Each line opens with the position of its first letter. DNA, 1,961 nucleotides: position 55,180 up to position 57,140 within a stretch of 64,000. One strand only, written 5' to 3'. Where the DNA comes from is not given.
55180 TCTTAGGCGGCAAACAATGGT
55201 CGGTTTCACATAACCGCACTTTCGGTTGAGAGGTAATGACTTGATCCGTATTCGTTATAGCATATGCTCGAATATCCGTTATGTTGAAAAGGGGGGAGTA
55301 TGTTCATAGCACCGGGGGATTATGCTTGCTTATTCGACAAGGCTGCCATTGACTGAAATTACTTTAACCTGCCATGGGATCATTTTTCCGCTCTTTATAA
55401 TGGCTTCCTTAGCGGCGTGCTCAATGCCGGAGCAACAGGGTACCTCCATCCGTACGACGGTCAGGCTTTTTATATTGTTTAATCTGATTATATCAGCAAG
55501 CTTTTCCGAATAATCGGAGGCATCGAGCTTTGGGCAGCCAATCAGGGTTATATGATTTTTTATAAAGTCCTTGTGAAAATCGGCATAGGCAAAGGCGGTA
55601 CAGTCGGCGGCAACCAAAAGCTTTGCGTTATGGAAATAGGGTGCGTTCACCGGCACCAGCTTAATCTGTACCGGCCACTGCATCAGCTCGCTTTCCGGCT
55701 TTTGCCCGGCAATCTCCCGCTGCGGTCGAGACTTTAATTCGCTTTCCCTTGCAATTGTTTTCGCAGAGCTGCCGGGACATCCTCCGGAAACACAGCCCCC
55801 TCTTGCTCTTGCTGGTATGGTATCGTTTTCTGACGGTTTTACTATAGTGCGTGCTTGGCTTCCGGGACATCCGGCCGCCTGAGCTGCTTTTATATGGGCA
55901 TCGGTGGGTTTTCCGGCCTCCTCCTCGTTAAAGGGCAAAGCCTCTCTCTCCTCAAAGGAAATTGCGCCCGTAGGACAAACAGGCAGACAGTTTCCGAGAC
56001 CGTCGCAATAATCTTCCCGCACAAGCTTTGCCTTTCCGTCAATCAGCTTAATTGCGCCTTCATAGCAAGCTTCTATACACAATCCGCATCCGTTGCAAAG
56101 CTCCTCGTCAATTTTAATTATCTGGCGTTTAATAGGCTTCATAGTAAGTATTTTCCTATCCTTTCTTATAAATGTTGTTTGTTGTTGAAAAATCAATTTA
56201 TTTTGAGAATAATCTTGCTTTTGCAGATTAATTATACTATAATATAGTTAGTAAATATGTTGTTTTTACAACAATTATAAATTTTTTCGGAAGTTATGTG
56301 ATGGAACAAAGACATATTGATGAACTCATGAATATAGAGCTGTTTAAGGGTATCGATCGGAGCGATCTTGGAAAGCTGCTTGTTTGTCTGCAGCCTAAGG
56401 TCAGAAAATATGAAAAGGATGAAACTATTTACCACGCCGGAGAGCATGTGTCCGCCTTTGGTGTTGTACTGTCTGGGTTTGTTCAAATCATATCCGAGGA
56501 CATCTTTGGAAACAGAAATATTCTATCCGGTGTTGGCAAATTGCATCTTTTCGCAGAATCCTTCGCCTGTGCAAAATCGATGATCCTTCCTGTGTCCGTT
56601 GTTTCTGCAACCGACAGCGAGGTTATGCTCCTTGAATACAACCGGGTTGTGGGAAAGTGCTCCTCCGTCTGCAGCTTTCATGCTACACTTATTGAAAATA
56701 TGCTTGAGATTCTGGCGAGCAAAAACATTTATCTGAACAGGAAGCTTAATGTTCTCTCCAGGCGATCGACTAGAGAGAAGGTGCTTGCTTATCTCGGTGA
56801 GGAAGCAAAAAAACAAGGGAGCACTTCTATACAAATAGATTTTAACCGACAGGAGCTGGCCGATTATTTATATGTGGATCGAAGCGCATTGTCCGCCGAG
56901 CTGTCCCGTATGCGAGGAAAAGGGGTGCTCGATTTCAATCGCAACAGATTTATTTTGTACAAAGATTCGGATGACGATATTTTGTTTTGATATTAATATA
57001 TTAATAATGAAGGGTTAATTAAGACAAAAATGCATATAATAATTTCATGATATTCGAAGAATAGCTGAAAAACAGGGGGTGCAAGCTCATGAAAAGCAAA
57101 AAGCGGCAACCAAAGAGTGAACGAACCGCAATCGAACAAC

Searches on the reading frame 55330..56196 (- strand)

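Call 61: search_protein_families(library=pfam, proteins=[window:55330-56196:-], max_evalue=1e-8)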
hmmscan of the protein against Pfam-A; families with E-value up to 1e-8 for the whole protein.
window:55330-56196:- (288 aa): 4 families
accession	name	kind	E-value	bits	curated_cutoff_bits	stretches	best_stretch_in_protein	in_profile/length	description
PF00037.32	Fer4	-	5.8e-14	51.7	21.1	0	27-50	1-24/24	4Fe-4S binding domain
PF12837.12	Fer4_6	-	9.6e-11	41.5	25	0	26-49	1-24/24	4Fe-4S binding domain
PF12838.12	Fer4_7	-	3.8e-10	40.5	27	0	34-78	2-52/52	4Fe-4S dicluster domain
PF14697.11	Fer4_21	-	1.1e-09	38.7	35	1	28-80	2-58/59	4Fe-4S dicluster domain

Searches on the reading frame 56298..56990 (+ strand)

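Call 61: search_protein_families(library=pfam, proteins=[window:56298-56990:+], max_evalue=1e-8)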
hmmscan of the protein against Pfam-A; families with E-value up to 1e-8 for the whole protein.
window:56298-56990:+ (230 aa): 1 family
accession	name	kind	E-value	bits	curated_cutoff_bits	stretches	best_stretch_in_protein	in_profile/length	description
PF00027.35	cNMP_binding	-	1.9e-09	37.8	27.5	1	36-116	2-81/89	Cyclic nucleotide-binding domain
